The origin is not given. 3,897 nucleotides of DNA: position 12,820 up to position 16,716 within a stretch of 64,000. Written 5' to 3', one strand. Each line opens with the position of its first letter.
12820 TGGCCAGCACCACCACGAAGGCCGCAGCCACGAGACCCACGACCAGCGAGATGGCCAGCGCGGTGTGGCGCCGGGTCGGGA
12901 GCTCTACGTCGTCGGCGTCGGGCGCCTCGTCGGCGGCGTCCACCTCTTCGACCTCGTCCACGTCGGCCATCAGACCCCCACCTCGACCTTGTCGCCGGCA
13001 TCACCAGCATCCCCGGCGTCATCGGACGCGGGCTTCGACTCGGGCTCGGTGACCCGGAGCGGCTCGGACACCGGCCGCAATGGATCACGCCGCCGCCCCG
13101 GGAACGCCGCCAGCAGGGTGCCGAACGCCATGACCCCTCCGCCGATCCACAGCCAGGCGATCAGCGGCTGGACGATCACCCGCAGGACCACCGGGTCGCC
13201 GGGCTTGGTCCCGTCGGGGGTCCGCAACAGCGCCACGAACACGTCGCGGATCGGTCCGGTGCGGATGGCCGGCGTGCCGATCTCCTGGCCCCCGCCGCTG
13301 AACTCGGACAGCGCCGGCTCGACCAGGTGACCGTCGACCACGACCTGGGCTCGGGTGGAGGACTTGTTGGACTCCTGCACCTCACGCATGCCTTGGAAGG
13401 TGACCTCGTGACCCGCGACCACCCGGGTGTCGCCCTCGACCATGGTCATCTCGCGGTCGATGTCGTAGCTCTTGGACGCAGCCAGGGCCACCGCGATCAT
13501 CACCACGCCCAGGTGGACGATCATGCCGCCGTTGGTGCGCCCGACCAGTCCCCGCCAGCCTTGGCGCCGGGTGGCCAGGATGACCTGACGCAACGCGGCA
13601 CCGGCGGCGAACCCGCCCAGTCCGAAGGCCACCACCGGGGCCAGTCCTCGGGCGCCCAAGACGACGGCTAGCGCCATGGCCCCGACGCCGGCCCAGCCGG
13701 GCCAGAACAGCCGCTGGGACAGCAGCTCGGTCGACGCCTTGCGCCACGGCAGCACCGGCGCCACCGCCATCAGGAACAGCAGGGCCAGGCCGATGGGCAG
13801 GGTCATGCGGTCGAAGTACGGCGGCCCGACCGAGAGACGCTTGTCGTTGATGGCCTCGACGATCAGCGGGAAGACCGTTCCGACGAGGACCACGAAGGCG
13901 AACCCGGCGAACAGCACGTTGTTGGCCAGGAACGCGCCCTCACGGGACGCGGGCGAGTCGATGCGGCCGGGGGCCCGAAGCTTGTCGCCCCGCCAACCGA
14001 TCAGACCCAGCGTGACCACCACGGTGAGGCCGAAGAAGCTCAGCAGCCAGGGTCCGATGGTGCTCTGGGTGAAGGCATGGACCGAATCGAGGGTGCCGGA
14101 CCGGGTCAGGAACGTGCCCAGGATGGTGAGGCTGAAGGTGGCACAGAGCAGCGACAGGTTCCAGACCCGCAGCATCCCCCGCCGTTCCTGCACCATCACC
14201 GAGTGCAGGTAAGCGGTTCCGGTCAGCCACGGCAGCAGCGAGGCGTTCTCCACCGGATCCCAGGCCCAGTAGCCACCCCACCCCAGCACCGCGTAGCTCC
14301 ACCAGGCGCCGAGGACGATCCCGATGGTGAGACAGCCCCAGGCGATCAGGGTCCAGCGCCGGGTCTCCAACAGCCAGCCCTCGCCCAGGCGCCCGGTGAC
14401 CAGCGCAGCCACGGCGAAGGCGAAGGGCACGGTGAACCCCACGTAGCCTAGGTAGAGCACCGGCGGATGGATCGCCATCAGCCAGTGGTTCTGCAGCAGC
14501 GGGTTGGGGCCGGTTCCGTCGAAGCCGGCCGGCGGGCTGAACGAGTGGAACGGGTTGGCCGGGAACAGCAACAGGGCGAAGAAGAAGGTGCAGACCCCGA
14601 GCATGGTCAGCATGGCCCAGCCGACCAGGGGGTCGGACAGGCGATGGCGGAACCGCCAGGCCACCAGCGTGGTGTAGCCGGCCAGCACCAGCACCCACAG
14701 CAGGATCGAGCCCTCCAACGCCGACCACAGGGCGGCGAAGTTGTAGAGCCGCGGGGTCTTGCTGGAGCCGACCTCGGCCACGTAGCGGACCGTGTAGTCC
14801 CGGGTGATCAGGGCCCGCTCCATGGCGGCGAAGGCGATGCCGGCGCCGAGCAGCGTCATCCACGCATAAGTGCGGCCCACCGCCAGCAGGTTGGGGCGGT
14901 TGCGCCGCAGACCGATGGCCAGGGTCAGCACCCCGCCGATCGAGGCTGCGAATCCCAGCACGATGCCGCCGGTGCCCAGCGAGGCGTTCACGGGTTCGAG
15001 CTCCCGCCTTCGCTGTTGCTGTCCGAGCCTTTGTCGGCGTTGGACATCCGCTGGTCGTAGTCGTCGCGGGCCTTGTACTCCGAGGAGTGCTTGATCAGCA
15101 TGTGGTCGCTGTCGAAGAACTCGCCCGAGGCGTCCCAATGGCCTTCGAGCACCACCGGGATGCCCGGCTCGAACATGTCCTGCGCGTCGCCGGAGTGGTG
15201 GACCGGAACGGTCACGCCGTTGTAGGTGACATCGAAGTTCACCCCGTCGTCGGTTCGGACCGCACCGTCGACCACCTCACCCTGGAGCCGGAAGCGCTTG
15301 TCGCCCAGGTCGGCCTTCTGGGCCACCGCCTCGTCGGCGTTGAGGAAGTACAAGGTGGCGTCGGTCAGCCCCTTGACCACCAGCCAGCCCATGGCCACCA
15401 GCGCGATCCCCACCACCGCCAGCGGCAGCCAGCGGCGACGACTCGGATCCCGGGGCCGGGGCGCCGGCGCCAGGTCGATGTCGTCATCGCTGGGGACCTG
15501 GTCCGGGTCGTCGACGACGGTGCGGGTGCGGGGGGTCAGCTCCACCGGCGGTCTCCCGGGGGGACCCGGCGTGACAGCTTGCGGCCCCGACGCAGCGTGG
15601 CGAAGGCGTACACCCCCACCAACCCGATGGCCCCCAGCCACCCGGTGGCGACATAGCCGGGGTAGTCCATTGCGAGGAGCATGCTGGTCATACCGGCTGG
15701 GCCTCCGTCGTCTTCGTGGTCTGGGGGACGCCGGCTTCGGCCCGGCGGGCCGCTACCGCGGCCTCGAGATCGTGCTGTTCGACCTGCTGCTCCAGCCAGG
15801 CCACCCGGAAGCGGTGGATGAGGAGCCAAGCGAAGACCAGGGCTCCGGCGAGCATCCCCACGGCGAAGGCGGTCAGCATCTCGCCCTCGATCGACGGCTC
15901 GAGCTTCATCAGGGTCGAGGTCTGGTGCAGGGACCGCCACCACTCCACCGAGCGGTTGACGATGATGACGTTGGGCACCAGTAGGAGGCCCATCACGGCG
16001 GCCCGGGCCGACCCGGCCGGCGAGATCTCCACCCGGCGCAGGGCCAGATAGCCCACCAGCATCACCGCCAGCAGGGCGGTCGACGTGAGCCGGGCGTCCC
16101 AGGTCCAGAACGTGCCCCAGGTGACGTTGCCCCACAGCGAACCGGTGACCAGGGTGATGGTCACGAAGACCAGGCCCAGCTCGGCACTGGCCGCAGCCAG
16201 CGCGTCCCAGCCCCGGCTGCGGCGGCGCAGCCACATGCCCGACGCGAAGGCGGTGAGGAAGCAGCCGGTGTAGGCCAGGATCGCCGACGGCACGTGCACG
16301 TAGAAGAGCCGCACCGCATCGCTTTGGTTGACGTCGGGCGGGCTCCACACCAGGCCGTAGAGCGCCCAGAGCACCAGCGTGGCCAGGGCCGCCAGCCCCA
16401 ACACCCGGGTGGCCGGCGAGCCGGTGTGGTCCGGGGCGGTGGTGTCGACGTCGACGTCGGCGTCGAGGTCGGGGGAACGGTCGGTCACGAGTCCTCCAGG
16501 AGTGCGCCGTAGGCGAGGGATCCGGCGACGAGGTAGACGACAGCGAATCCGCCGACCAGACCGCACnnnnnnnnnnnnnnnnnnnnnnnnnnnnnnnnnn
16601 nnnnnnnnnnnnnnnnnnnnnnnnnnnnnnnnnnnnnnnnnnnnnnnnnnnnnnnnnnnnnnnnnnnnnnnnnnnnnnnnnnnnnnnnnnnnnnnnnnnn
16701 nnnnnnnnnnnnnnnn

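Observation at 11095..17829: Complete System I (Ccm) cytochrome c maturation operon, in proteobacterial gene order, in an actinobacterial context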

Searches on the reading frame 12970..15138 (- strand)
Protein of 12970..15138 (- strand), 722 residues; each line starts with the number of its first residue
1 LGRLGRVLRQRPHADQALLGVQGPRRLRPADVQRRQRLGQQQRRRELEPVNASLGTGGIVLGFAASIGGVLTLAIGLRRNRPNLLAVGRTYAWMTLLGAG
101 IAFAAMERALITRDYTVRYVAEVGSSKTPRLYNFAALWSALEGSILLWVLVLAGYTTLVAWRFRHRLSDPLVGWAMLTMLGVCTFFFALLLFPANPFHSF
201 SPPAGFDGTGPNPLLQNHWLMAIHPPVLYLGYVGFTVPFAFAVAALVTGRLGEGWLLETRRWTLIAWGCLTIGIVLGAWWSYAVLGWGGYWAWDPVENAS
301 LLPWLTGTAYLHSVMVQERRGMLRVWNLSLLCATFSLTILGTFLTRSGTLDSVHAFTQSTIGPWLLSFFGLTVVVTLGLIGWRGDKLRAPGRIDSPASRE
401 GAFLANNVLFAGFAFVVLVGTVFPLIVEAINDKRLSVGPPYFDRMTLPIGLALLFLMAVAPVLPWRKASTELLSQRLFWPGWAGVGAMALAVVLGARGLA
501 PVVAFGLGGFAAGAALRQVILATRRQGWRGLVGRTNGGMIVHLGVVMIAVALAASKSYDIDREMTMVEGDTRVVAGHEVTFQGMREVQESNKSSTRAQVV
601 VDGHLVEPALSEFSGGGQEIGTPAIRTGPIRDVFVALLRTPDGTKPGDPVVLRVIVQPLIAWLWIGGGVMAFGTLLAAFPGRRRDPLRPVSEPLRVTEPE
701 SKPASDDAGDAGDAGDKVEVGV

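Call 4: search_protein_families(library=pfam, proteins=[window:12970-15138:-], max_evalue=0.01)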
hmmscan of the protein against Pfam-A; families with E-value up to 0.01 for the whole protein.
window:12970-15138:- (722 aa): 2 families
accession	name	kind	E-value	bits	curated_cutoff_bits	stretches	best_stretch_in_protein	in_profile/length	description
PF16327.10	CcmF_C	-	4.4e-57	194.2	28.7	1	366-678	1-320/323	Cytochrome c-type biogenesis protein CcmF C-terminal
PF01578.25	Cytochrom_C_asm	-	3.2e-36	125.4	29.9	1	138-347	1-206/212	Cytochrome C assembly protein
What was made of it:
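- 12970..14991 (-): ccmF, heme lyase / holocytochrome c synthase core (673 aa); GTGA overlap with ccmE. PF16327 4.4e-57 plus PF01578 3.2e-36 (call 4).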

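Call 6: search_protein_families(library=ncbifam, proteins=[window:12970-14991:-], max_evalue=0.01)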
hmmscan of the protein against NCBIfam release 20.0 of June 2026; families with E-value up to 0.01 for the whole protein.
window:12970-14991:- (673 aa): 4 families
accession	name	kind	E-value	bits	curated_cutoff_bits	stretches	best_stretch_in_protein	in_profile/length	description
TIGR00353.1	nrfE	subfamily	1.9e-129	433.2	569.05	1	53-635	1-578/578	heme lyase CcmF/NrfE family subunit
TIGR03145.1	cyt_nit_nrfE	subfamily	3.8e-123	412.4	927.3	1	4-630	4-631/631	heme lyase NrfEFG subunit NrfE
NF007691.0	PRK10369.1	subfamily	3.4e-105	353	394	1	10-636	12-572/573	heme lyase NrfEFG subunit NrfE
TIGR03144.1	cytochr_II_ccsB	equivalog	1.4e-11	44.7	187.6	1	212-292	162-240/252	c-type cytochrome biogenesis protein CcsB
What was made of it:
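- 12970..14991 (-): TIGR00353 433 bits (call 6).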

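Call 9: find_related_loci(query=window:12970-14991:-, collection=genome_contigs, flank=10000)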
Query window:12970-14991:- (673 aa) in genome_contigs; peptide patterns used: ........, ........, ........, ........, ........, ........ (x = any residue, [..] = any of these).
600 stretches matched a pattern (row limit reached: there are more); 599 encode a relative of the query (tblastn E <= 1e-3); the best 80 are kept; 80 distinct loci.
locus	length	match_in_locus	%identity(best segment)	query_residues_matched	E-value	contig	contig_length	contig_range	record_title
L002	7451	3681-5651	68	1-657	0e+0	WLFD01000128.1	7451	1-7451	MAG: Actinomycetota bacterium isolate UFOp-RE-20APR16-422 RE-20APR16-422-c128, whole genome shotgun sequence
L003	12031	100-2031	70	1-645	0e+0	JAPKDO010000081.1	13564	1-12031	MAG: Acidimicrobiales bacterium isolate ANT-92 NODE_4048_length_13564_cov_4.313569, whole genome shotgun sequence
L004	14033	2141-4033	68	17-642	0e+0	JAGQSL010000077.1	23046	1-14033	MAG: Acidimicrobiales bacterium isolate HKST-UBA06 2010_45839, whole genome shotgun sequence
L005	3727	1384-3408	66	1-668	0e+0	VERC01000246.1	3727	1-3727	MAG: Acidimicrobiia bacterium isolate ZLKRG30 NODE_34314_length_3727_cov_4.047222, whole genome shotgun sequence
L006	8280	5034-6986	65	1-654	0e+0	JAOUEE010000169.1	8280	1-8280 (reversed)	MAG: Acidimicrobiia bacterium isolate 4_1_Jan_SF_Bin55 4_1_Jan_SF_Bin55_scaffold_3865_c1, whole genome shotgun sequence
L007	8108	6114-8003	68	16-642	0e+0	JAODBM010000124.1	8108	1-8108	MAG: Acidimicrobiales bacterium isolate RYN_48 scaffold_202129, whole genome shotgun sequence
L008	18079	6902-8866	66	1-661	0e+0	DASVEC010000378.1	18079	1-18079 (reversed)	MAG TPA_asm: Iamia sp. isolate SMAG_U2050 k141_1093271, whole genome shotgun sequence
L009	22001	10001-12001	63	1-670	0e+0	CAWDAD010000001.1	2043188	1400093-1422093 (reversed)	MAG: uncultured Acidimicrobiales bacterium isolate MFD01721.bin.2.139 genome assembly, contig: contig_11341, whole genom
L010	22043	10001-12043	63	1-665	0e+0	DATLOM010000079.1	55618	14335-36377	MAG TPA_asm: Acidimicrobiales bacterium isolate SMAG_U13826 k141_1916134, whole genome shotgun sequence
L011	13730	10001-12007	65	1-652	0e+0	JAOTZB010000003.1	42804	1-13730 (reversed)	MAG: Acidimicrobiia bacterium isolate 21_Jan_SF_Bin67 21_Jan_SF_Bin67_scaffold_404_c1, whole genome shotgun sequence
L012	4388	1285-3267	63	1-664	0e+0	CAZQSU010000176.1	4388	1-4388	MAG TPA_asm: uncultured Iamiaceae bacterium isolate SRP187154_co1_281 genome assembly, contig: NODE_30856_length_4388_co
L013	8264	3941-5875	62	1-645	0e+0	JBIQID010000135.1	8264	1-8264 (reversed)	MAG: Actinomycetota bacterium isolate mag.35e NODE_4575_length_8264, whole genome shotgun sequence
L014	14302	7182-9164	63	2-655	0e+0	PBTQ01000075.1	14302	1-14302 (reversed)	MAG: Acidimicrobiaceae bacterium isolate NP57 MHASMcontig_72296, whole genome shotgun sequence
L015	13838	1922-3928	61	1-663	0e+0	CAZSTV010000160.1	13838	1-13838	MAG TPA_asm: uncultured Acidimicrobiaceae bacterium isolate SRP268394_co1_97 genome assembly, contig: NODE_7194_length_1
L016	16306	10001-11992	61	1-664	0e+0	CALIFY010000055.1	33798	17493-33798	MAG: uncultured Acidimicrobiales bacterium isolate R2_Bin_METABAT__111_1 genome assembly, contig: c_000000469846, whole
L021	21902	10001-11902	61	2-631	0e+0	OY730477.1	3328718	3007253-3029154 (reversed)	MAG: Acidimicrobiales bacterium isolate e0b2f39b-1ee3-4a0c-86de-16ff46d4126c genome assembly, chromosome: 1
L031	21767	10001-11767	65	57-639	0e+0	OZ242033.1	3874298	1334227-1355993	MAG: Candidatus Aldehydirespirator sp. isolate 1ca34421-b87b-4a0f-9797-154be5b25c54 genome assembly, chromosome: 1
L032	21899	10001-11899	62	39-635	0e+0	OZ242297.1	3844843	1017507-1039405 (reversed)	MAG: Acidimicrobiales bacterium isolate 386d1096-d7b5-410a-b4ac-dc0bb20c483d genome assembly, chromosome: 1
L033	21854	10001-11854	53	28-634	0e+0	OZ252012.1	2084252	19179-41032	MAG: Candidatus Poriferisodalaceae bacterium isolate 4f5e6f0c-7264-48bc-a2bc-c9c85973c49b genome assembly, chromosome: 1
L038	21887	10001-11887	54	3-633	0e+0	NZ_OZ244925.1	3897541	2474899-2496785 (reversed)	MAG: Candidatus Poriferisodalis sp. isolate d42d1f9b-a66b-4d33-9477-cfa42e4046ee chromosome 1, complete sequence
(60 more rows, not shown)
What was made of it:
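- All 42 closest species-level CcmF hits (50-70% identity) are Acidimicrobiia/Actinomycetota, including closed chromosomes OY730477.1, OZ242033.1, OZ242297.1, OZ252012.1 and NZ_OZ244925.1 (call 9). The next phyla (Gemmatimonadota, Limnocylindria, Myxococcota, Deinococcales) stand at about 40-47% (call 9).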

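Call 29: list_cluster_members(proteins=[window:12970-14991:-, window:14988-15545:-, window:15688-16488:-, window:11095-11868:-, window:15536-15691:-])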
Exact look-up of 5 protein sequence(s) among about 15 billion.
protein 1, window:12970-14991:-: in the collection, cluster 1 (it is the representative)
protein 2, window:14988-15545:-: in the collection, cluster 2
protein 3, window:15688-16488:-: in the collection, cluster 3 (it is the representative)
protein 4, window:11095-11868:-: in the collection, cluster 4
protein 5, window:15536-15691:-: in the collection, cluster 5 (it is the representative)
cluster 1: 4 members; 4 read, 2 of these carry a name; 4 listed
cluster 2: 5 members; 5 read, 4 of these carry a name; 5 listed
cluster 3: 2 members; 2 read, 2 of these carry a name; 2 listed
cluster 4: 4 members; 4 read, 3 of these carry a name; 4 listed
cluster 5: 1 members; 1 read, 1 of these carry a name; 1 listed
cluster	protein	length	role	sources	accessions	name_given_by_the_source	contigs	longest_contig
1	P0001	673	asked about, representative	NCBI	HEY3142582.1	MAG TPA: heme lyase CcmF/NrfE family subunit [Acidimicrobiales bacterium]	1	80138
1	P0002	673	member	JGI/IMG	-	cytochrome c-type biogenesis protein CcmF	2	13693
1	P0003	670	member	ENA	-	-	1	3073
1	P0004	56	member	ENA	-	-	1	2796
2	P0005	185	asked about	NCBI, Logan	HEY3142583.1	MAG TPA: cytochrome c maturation protein CcmE [Acidimicrobiales bacterium]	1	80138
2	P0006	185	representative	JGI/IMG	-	cytochrome c-type biogenesis protein CcmE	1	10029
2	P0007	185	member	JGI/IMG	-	cytochrome c-type biogenesis protein CcmE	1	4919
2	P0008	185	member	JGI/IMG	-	cytochrome c-type biogenesis protein CcmE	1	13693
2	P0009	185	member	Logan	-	-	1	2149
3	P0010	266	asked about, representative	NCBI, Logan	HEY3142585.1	MAG TPA: cytochrome c biogenesis protein CcsA [Acidimicrobiales bacterium]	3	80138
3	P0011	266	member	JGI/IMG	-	heme exporter protein C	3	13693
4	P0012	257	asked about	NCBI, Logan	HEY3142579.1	MAG TPA: tetratricopeptide repeat protein [Acidimicrobiales bacterium]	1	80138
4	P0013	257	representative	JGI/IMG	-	tetratricopeptide (TPR) repeat protein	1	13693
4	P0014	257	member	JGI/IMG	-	tetratricopeptide (TPR) repeat protein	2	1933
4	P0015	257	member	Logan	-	-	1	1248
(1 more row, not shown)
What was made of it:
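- Closest known: System II. Same: PGAP even labels the window's CcmC 'CcsA' (call 29).
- Host identity: this exact sequence is in NCBI as 'Acidimicrobiales bacterium', with CcmF and CcmE already named (call 29). The window and nearly all relatives are metagenome-assembled genomes (calls 9, 29).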

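Call 45: search_solved_structures(query=window:12970-14991:-, max_evalue=0.001)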
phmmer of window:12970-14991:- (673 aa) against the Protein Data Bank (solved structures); distinct sequences matched with E-value up to 0.001: 1.
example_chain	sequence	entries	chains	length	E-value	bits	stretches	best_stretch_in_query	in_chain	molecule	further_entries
6zmq_A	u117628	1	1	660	2.1e-133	449.4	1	3-642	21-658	Cytochrome C-type biogenesis protein ccmF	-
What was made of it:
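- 12970..14991 (-): Matches the Thermus thermophilus CcmF structure 6ZMQ end to end, E 2.1e-133 (call 45).
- On System I (Ccm) cytochrome c maturation: PDB 6ZMQ match at E 2.1e-133 (call 45).
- Closest known: Thermus thermophilus CcmF. Same: Full-length match, residues 3-642 against 21-658, E 2.1e-133 (call 45).
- CcmF matches the solved Thermus CcmF structure at E 2e-133 (call 45).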

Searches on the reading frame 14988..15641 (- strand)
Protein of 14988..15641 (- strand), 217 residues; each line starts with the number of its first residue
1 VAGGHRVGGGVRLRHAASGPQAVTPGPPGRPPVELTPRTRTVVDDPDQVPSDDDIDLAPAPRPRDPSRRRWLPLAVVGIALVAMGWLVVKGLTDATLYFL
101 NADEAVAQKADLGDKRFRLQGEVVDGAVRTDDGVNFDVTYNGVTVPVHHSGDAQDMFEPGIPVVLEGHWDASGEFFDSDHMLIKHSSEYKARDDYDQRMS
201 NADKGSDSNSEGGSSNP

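Call 4: search_protein_families(library=pfam, proteins=[window:14988-15641:-], max_evalue=0.01)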
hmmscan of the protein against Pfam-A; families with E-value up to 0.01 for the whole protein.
window:14988-15641:- (217 aa): 1 family
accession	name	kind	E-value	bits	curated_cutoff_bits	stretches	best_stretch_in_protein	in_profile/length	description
PF03100.22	CcmE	-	1.7e-18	67.3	24.6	1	98-191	3-98/99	CcmE domain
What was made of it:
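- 14988..15545 (-): ccmE, membrane-anchored heme chaperone (185 aa); 10-nt overlap with ccmD. PF03100 1.7e-18 (call 4).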

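Call 6: search_protein_families(library=ncbifam, proteins=[window:14988-15545:-], max_evalue=0.01)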
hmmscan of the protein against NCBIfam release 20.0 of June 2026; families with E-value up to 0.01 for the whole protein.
window:14988-15545:- (185 aa): 8 families
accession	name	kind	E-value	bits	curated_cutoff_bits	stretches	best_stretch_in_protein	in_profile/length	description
NF009727.0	PRK13254.1-1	equivalog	2.4e-20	72.7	126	1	35-166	5-136/144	cytochrome c maturation protein CcmE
NF009731.0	PRK13254.1-5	equivalog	2.8e-15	56.3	152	1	37-165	6-134/155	cytochrome c maturation protein CcmE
NF009729.0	PRK13254.1-3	equivalog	6.8e-12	45.3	171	1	36-158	5-129/155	cytochrome c maturation protein CcmE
NF009730.0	PRK13254.1-4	equivalog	5.8e-10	39.3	310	1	44-164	36-154/165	cytochrome c maturation protein CcmE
NF009638.0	PRK13165.1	equivalog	4.5e-07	29.5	186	1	48-176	18-152/161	cytochrome c maturation protein CcmE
NF009728.0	PRK13254.1-2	equivalog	6.1e-07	29.4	221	1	36-173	7-142/153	cytochrome c maturation protein CcmE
NF009637.0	PRK13159.1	equivalog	5.2e-06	26.6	247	1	36-171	7-140/156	cytochrome c maturation protein CcmE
NF009635.0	PRK13150.1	equivalog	6.6e-05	22.8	264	1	75-160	50-137/159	cytochrome c maturation protein CcmE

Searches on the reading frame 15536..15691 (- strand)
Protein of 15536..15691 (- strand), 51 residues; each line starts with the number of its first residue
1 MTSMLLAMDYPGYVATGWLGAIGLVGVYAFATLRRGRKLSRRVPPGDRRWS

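Call 4: search_protein_families(library=pfam, proteins=[window:15536-15691:-], max_evalue=0.01)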
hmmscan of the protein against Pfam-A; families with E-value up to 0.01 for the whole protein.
window:15536-15691:- (51 aa): 0 families

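Call 6: search_protein_families(library=ncbifam, proteins=[window:15536-15691:-], max_evalue=0.01)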
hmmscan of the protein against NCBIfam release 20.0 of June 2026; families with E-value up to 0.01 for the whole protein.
window:15536-15691:- (51 aa): 0 families
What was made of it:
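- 15536..15691 (-): ccmD, 51-aa single-pass membrane protein; ATGA overlap with ccmC. No direct HMM hit (calls 4, 6).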

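Call 33: search_protein_families(library=pfam, alignment_id=A1, max_evalue=1)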
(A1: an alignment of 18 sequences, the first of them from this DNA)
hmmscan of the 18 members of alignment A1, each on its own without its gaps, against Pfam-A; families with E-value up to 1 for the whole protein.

A. member 1, seq(51 aa): 0 families

B. families by the number of members that match (of 18 scanned): 6 families
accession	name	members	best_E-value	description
PF04995.19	CcmD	11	4.9e-07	Heme exporter protein D (CcmD)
PF07332.16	Phage_holin_3_6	2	0.014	Putative Actinobacterial Holin-X, holin superfamily III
PF19953.4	EACC1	1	0.041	Effector Associated Constant Component 1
PF15055.12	DMAC1_Dmo2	1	0.065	DMAC1/Dmo2-like domain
PF12273.13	RCR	1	0.22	Chitin synthesis regulation, resistance to Congo red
PF07489.16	Tir_receptor_C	1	0.29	Translocated intimin receptor (Tir) C-terminus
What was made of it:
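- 15536..15691 (-): 11 of the 18 aligned sequences hit PF04995 CcmD, best E 4.9e-7 (call 33).
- Checked: However, 11 of 18 aligned sequences (the window's copy plus 17 orthologues) hit PF04995 CcmD, best E 4.9e-7 (call 33).
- Tried and rejected: The per-member Pfam scan was the informative test (call 33).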

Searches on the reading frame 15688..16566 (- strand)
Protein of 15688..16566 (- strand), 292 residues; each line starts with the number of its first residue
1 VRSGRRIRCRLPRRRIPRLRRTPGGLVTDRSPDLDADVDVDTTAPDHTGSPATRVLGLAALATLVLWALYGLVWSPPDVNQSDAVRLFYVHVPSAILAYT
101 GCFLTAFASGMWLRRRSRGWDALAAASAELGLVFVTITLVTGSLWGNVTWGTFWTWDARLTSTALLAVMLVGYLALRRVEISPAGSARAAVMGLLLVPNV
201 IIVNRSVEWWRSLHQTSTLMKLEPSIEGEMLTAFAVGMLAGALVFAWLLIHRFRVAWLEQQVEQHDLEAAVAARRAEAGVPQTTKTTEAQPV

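Call 4: search_protein_families(library=pfam, proteins=[window:15688-16566:-], max_evalue=0.01)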
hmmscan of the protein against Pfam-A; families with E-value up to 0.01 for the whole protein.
window:15688-16566:- (292 aa): 1 family
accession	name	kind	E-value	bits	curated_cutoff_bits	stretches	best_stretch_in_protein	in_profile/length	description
PF01578.25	Cytochrom_C_asm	-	2.3e-24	86.7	29.9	1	62-214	44-212/212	Cytochrome C assembly protein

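Call 6: search_protein_families(library=ncbifam, proteins=[window:15688-16488:-], max_evalue=0.01)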
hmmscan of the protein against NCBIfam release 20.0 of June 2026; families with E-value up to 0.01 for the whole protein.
window:15688-16488:- (266 aa): 2 families
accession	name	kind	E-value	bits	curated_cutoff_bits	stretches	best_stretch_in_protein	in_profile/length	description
TIGR01191.1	ccmC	subfamily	2.6e-41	141.6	186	1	50-229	1-182/184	heme ABC transporter permease CcmC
TIGR03144.1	cytochr_II_ccsB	equivalog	2.5e-09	37.3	187.6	1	95-171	157-234/252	c-type cytochrome biogenesis protein CcsB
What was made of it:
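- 15688..16488 (-): ccmC, WWD-domain heme-handling protein (266 aa); GTGA overlap with ccmB. TIGR01191 ccmC 141.6 bits against CcsB 37.3 bits (call 6).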
